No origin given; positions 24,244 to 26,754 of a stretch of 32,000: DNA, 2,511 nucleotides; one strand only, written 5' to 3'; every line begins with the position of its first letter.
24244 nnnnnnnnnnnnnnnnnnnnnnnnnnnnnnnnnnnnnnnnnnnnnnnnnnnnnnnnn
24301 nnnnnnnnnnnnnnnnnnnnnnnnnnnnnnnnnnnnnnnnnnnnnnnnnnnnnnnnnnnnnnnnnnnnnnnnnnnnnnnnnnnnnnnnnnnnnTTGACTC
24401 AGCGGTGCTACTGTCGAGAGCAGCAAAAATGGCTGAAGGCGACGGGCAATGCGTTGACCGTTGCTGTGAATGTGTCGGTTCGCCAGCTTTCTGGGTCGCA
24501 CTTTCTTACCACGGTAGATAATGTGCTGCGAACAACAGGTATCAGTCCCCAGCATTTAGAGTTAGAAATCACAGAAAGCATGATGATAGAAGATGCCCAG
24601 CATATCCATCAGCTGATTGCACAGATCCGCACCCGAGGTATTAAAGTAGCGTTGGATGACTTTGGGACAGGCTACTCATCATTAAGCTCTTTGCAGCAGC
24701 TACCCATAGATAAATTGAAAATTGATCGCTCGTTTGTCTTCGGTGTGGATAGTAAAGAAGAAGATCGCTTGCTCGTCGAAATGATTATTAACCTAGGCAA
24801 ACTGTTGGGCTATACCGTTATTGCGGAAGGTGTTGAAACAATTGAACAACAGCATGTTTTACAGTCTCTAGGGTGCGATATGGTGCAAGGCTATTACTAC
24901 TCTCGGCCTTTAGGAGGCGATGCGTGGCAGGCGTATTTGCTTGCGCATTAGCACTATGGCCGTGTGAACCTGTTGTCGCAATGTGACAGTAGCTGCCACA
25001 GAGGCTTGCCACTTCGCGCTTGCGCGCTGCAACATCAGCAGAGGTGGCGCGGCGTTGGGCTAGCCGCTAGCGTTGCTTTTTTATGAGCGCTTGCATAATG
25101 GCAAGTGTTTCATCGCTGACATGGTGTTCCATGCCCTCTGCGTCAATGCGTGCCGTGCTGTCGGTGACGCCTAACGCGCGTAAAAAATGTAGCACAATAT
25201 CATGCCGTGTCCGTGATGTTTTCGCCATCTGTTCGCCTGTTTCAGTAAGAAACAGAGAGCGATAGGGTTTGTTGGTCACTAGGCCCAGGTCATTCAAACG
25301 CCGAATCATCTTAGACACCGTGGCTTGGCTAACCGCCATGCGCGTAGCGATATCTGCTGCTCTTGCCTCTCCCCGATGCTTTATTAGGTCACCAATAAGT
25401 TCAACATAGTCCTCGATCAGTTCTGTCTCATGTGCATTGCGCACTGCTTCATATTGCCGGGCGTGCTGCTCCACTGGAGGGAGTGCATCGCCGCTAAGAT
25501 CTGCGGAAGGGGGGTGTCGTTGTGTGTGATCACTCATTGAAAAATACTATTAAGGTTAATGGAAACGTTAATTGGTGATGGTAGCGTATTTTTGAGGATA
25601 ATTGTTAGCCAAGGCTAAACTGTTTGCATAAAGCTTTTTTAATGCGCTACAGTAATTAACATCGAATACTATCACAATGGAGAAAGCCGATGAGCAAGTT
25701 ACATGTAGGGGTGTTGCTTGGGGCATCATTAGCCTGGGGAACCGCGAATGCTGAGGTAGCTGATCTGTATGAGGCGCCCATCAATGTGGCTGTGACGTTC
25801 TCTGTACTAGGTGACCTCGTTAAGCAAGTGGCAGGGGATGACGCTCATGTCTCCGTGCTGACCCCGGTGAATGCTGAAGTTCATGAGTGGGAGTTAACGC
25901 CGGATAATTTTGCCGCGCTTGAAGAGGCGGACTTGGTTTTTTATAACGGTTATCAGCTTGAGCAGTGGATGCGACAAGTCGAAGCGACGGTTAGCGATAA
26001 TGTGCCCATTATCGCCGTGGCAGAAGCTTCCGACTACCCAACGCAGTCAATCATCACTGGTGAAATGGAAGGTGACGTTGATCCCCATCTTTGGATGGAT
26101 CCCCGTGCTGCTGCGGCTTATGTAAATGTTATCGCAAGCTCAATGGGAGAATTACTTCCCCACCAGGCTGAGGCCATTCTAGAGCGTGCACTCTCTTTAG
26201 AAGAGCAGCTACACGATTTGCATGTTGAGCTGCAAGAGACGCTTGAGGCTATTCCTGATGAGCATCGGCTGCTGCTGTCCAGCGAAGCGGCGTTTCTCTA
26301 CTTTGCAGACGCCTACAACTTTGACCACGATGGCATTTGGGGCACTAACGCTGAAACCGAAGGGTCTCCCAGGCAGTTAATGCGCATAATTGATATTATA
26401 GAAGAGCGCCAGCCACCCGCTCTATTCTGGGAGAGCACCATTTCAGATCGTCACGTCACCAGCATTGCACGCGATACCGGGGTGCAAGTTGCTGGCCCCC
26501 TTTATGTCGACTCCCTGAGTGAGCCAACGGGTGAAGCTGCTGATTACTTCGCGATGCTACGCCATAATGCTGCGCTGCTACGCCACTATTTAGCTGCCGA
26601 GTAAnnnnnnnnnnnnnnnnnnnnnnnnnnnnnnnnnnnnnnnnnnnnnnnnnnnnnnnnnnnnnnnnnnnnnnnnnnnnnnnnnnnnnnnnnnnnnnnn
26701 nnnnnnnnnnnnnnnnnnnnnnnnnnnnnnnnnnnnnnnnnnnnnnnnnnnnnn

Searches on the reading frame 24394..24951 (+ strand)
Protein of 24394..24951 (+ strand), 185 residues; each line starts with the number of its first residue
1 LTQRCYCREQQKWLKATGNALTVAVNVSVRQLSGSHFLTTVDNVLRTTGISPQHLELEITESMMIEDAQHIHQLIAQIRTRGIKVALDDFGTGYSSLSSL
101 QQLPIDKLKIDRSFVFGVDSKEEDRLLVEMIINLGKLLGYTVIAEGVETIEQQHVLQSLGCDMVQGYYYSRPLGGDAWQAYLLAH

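Call 5: search_protein_families(library=pfam, proteins=[window:24394-24951:+], max_evalue=0.01)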
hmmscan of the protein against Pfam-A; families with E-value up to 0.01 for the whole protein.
window:24394-24951:+ (185 aa): 1 family
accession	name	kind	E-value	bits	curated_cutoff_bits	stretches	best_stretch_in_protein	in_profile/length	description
PF00563.25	EAL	-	6.2e-50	170.2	31.3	1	9-172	74-236/236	EAL domain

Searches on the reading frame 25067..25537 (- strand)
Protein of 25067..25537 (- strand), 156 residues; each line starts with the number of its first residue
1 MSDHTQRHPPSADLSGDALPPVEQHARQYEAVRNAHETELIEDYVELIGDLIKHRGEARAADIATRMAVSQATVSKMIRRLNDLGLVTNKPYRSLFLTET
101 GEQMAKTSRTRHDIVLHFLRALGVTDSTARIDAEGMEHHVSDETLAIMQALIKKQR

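Call 5: search_protein_families(library=pfam, proteins=[window:25067-25537:-], max_evalue=0.01)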
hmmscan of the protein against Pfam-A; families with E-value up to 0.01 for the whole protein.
window:25067-25537:- (156 aa): 18 families
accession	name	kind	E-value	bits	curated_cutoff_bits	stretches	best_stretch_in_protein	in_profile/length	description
PF01325.25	Fe_dep_repress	-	1.3e-13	51.4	26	1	38-94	3-59/60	Iron dependent repressor, N-terminal DNA binding domain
PF02742.21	Fe_dep_repr_C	-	1.2e-10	41.7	27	1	98-153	1-57/70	Iron dependent repressor, metal binding and dimerisation domain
PF01047.28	MarR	-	2.3e-07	31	24.6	1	51-88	11-48/59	MarR family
PF12802.13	MarR_2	-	6.2e-06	26.7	27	1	52-88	14-51/61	MarR family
PF08279.18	HTH_11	-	5.3e-05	23.5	25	1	51-85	9-43/55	HTH domain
PF01978.25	TrmB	-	5.6e-05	23.3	25.6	1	54-91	19-56/68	Sugar-specific transcriptional regulator TrmB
PF13463.12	HTH_27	-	0.00011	22.9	22.2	1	53-92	13-53/68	Winged helix DNA-binding domain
PF09339.16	HTH_IclR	-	0.00022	21.3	22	1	53-89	14-50/52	IclR helix-turn-helix domain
PF01022.26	HTH_5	-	0.0005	20.3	22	1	55-88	13-46/47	Bacterial regulatory protein, arsR family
PF25213.1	HVO_A0261_N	-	0.00067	19.9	35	1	56-107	23-73/86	HVO_A0261 N-terminal domain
PF24034.1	DUF7343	-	0.0012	19.1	27.6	1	50-88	11-49/62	Domain of unknown function (DUF7343)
PF14947.12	HTH_45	-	0.0014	19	25.5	1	51-113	11-74/77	Winged helix-turn-helix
PF00392.27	GntR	-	0.0014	18.6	27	0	62-95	29-62/64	Bacterial regulatory proteins, gntR family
PF13545.12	HTH_Crp_2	-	0.0019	18.6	27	1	61-90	26-55/70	Crp-like helix-turn-helix domain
PF13412.12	HTH_24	-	0.0026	17.7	21.9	1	60-88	20-48/48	Winged helix-turn-helix DNA-binding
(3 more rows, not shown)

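Call 32: find_encoding_contigs(protein=window:25067-25537:-, flank=10000, max_places=10)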
Protein window:25067-25537:- (156 aa): 6 contigs read that carry it; 4 places shown.
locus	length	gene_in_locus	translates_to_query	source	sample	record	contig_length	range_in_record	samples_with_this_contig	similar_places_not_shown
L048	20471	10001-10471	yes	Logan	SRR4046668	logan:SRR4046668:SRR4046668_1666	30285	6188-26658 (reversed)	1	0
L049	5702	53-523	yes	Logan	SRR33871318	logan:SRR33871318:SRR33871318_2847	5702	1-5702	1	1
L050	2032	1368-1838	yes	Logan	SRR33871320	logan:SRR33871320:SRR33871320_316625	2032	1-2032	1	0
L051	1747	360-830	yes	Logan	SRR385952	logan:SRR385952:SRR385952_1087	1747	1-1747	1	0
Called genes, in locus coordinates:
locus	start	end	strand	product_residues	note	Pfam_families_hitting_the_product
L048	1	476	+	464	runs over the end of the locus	PF02447:GntP_permease (weak)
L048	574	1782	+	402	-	PF07690:MFS_1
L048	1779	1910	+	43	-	-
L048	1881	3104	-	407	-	PF00871:Acetate_kinase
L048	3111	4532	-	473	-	PF01575:MaoC_dehydratas, PF13452:FAS1_DH_region, PF01515:PTA_PTB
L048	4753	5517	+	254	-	PF07556:DUF1538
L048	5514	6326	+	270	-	PF07556:DUF1538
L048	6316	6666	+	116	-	PF00543:P-II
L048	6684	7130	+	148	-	PF00571:CBS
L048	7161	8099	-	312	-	PF00950:ABC-3, PF01032:FecCD (weak)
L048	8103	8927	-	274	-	PF02463:SMC_N (faint), PF00005:ABC_tran, PF13304:AAA_21 (weak)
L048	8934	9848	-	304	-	PF01297:ZnuA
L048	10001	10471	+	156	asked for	PF01325:Fe_dep_repress, PF01047:MarR (weak), PF12802:MarR_2 (weak), PF02742:Fe_dep_repr_C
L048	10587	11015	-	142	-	PF00563:EAL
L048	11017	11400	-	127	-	PF00990:GGDEF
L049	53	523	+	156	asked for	PF01325:Fe_dep_repress, PF01047:MarR (weak), PF12802:MarR_2 (weak), PF02742:Fe_dep_repr_C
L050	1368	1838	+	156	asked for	PF01325:Fe_dep_repress, PF01047:MarR (weak), PF12802:MarR_2 (weak), PF02742:Fe_dep_repr_C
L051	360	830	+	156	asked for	PF01325:Fe_dep_repress, PF01047:MarR (weak), PF12802:MarR_2 (weak), PF02742:Fe_dep_repr_C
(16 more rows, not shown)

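Call 64: find_homologous_proteins(query=window:25067-25537:-, max_evalue=1e-40)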
Query window:25067-25537:- (156 aa): 290 proteins with E <= 1e-40 among 600 candidates; the best 120 are listed.
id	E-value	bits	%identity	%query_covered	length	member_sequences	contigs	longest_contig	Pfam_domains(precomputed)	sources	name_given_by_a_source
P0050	1.4e-80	286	88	100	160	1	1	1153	PF01047.29,PF12802.14,PF02742.22,PF01325.26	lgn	-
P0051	6.1e-79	281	86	100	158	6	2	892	PF01047.29,PF01978.26,PF12802.14,PF02742.22,PF01325.26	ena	-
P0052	2.8e-78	279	99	87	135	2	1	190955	PF01047.29,PF12802.14,PF02742.22,PF01325.26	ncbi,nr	ncbi:iron (metal) dependent repressor [Halomonas sp. GFAJ-1]|nr:iron (metal) dependent repressor [Ha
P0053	1.7e-76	273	84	100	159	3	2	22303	PF01047.29,PF12802.14,PF02742.22,PF01325.26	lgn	-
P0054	2.7e-76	272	83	99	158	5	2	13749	PF01047.29,PF08279.19,PF01978.26,PF12802.14,PF02742.22,PF01325.26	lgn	-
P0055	3.5e-76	272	83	100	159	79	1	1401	PF01047.29,PF08279.19,PF13463.13,PF12802.14,PF02742.22,PF01325.26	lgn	-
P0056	9.7e-76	270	84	100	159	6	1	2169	PF01047.29,PF13463.13,PF12802.14,PF02742.22,PF01325.26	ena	-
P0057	1.6e-75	270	82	100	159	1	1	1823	PF01047.29,PF08279.19,PF13463.13,PF12802.14,PF02742.22,PF01325.26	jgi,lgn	-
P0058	6.6e-75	268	83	99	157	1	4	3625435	PF01047.29,PF12802.14,PF02742.22,PF01325.26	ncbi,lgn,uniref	ncbi:manganese-binding transcriptional regulator MntR [Vreelandella venusta]|uniref:manganese-bindin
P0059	7.6e-75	267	83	100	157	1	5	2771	PF01047.29,PF12802.14,PF02742.22,PF01325.26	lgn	-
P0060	5.2e-74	265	80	100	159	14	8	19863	PF01047.29,PF13463.13,PF01978.26,PF09339.17,PF12802.14,PF02742.22,PF01325.26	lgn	-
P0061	1.9e-73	263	82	99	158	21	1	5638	PF01047.29,PF08279.19,PF09339.17,PF12802.14,PF02742.22,PF01325.26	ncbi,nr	ncbi:MAG: manganese-binding transcriptional regulator MntR [Pseudomonadota bacterium]|nr:manganese-b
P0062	1.9e-73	263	81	100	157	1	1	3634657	PF01047.29,PF12802.14,PF02742.22,PF01325.26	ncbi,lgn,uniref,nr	ncbi:manganese-binding transcriptional regulator MntR [Halomonas sp. 7T]|uniref:manganese-binding tr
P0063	1.1e-72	261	81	100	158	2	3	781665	PF01047.29,PF08279.19,PF12802.14,PF02742.22,PF01325.26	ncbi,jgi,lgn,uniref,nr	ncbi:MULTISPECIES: manganese-binding transcriptional regulator MntR [Vreelandella]|jgi:DtxR family m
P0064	3.7e-72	259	80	99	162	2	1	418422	PF01047.29,PF08279.19,PF01978.26,PF09339.17,PF12802.14,PF02742.22,PF01325.26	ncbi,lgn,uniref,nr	ncbi:DtxR family iron (metal) dependent repressor [Vreelandella songnenensis]|uniref:Transcriptional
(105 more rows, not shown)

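Call 65: find_encoding_contigs(protein=P0058, flank=10000, max_places=4)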
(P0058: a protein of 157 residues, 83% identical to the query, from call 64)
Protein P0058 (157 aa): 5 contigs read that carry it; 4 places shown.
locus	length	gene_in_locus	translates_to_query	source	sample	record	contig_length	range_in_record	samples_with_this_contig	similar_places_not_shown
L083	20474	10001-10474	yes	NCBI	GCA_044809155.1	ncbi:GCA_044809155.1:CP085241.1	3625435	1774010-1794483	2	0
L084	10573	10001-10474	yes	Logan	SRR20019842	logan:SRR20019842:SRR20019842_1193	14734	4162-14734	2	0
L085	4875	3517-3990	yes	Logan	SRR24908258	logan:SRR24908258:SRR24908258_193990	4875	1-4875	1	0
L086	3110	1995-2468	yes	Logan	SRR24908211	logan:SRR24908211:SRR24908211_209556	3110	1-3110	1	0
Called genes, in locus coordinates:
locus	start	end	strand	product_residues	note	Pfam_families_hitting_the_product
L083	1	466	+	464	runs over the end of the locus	PF02447:GntP_permease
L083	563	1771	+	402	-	PF07690:MFS_1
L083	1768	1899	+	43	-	-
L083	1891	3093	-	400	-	PF00871:Acetate_kinase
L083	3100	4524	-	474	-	PF01575:MaoC_dehydratas, PF13452:FAS1_DH_region, PF01515:PTA_PTB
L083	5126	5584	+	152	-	PF07885:Ion_trans_2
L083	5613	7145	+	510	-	PF00999:Na_H_Exchanger, PF02254:TrkA_N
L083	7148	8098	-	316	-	PF00950:ABC-3, PF01032:FecCD (weak)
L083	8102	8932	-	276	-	PF00005:ABC_tran, PF02463:SMC_N (faint), PF13304:AAA_21 (weak)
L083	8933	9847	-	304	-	PF01297:ZnuA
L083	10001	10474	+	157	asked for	PF01325:Fe_dep_repress, PF01047:MarR, PF12802:MarR_2 (weak), PF02742:Fe_dep_repr_C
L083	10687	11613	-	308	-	PF00535:Glycos_transf_2, PF13641:Glyco_tranf_2_3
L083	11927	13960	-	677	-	PF01757:Acyl_transf_3, PF19040:SGNH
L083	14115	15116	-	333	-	PF00535:Glycos_transf_2, PF10111:Glyco_tranf_2_2, PF13641:Glyco_tranf_2_3 (weak)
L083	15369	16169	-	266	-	PF00535:Glycos_transf_2, PF10111:Glyco_tranf_2_2, PF13641:Glyco_tranf_2_3 (weak)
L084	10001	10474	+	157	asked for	PF01325:Fe_dep_repress, PF01047:MarR, PF12802:MarR_2 (weak), PF02742:Fe_dep_repr_C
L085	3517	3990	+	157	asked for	PF01325:Fe_dep_repress, PF01047:MarR, PF12802:MarR_2 (weak), PF02742:Fe_dep_repr_C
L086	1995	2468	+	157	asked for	PF01325:Fe_dep_repress, PF01047:MarR, PF12802:MarR_2 (weak), PF02742:Fe_dep_repr_C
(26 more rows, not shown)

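Call 66: find_encoding_contigs(protein=P0062, flank=10000, max_places=3)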
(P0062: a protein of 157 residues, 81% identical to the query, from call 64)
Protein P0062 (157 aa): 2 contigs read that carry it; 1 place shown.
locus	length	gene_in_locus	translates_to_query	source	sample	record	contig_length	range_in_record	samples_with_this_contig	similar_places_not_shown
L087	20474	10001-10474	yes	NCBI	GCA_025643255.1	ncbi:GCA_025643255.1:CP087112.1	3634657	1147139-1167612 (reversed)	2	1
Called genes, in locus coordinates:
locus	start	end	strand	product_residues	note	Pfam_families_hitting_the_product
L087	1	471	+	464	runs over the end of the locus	PF02447:GntP_permease (weak)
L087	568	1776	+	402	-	PF07690:MFS_1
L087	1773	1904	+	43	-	-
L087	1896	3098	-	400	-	PF00871:Acetate_kinase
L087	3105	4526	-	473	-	PF01575:MaoC_dehydratas, PF13452:FAS1_DH_region, PF01515:PTA_PTB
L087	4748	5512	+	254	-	PF07556:DUF1538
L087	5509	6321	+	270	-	PF07556:DUF1538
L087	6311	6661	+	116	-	PF00543:P-II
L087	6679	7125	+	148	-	PF00571:CBS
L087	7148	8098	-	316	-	PF00950:ABC-3, PF01032:FecCD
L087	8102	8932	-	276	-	PF00005:ABC_tran, PF02463:SMC_N (faint), PF13304:AAA_21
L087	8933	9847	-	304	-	PF01297:ZnuA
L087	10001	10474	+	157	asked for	PF01325:Fe_dep_repress, PF01047:MarR, PF12802:MarR_2 (weak), PF02742:Fe_dep_repr_C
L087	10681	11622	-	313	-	PF00535:Glycos_transf_2, PF13641:Glyco_tranf_2_3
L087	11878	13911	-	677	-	PF01757:Acyl_transf_3, PF19040:SGNH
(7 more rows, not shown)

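Call 68: find_encoding_contigs(protein=P0052, flank=10000, max_places=3)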
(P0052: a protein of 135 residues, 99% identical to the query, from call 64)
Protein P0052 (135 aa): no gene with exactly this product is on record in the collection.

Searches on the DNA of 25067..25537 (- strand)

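Call 34: search_rna_families(sources=[L049, L038, L044], threshold=gathering)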
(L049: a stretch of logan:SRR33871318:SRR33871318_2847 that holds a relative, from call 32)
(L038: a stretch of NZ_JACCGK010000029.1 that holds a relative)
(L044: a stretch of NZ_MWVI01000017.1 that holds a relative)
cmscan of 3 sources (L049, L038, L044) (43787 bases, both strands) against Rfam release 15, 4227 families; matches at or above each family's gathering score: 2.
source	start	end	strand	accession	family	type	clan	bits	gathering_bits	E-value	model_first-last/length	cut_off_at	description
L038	9780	9876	+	RF00169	Bacteria_small_SRP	Gene;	CL00003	71.5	40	4.4e-14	1-97/97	no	Bacterial small signal recognition particle RNA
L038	9651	9724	+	RF00005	tRNA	Gene; tRNA;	CL00001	69.1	29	3.7e-13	1-71/71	no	tRNA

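Call 67: search_rna_families(sources=[L083, L087, L085, L086, L061, L073], threshold=gathering)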
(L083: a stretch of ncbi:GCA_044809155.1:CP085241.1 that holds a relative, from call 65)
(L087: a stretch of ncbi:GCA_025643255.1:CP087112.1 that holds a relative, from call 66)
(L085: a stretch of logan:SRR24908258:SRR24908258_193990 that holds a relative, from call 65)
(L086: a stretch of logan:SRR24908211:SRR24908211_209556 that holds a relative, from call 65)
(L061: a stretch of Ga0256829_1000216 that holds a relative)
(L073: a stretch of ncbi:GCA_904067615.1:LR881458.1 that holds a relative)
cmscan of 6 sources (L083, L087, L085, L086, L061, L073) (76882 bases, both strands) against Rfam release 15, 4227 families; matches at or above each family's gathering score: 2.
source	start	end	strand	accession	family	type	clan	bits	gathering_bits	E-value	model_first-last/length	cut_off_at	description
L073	9782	9878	+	RF00169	Bacteria_small_SRP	Gene;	CL00003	71.5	40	7.8e-14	1-97/97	no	Bacterial small signal recognition particle RNA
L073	9653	9726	+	RF00005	tRNA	Gene; tRNA;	CL00001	69.1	29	6.5e-13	1-71/71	no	tRNA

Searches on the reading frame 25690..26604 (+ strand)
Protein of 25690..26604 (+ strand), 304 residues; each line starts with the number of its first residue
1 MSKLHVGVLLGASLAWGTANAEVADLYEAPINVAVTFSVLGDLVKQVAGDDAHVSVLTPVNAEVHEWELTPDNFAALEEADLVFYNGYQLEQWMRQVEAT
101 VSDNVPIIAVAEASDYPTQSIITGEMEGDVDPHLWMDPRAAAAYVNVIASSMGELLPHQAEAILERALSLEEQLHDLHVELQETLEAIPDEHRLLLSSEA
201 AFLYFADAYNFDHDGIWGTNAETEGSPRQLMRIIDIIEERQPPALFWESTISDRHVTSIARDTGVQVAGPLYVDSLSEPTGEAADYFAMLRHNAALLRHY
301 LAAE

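Call 7: search_protein_families(library=pfam, proteins=[window:25690-26604:+], max_evalue=0.001)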
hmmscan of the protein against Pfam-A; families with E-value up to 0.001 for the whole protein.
window:25690-26604:+ (304 aa): 1 family
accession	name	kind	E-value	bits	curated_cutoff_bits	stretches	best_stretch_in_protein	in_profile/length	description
PF01297.22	ZnuA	-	3.2e-73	246.9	29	1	33-298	1-261/263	Zinc-uptake complex component A periplasmic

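Call 21: find_encoding_contigs(protein=window:25690-26604:+, flank=10000, max_places=10)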
Protein window:25690-26604:+ (304 aa): 2 contigs read that carry it; 1 place shown.
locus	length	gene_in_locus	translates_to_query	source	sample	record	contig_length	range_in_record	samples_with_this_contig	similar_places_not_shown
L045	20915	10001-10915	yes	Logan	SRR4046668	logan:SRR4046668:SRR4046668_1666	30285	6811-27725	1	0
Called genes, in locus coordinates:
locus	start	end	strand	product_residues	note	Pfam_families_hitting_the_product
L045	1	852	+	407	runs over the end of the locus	PF14020:DUF4236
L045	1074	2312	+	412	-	PF06527:TniQ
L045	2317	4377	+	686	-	PF09614:Cas_Csy2 (faint)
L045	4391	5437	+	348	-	PF09615:Cas_Csy3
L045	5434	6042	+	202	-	PF09618:Cas_Csy4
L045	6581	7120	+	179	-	PF13338:AbiEi_4 (weak)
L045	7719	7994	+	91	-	-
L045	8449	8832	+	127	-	PF00990:GGDEF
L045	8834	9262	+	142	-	PF00563:EAL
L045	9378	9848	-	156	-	PF01325:Fe_dep_repress, PF01047:MarR (weak), PF12802:MarR_2 (weak), PF02742:Fe_dep_repr_C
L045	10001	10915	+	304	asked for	PF01297:ZnuA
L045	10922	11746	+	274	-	PF02463:SMC_N (faint), PF00005:ABC_tran, PF13304:AAA_21 (weak)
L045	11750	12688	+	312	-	PF00950:ABC-3, PF01032:FecCD (weak)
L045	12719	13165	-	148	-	PF00571:CBS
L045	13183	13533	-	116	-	PF00543:P-II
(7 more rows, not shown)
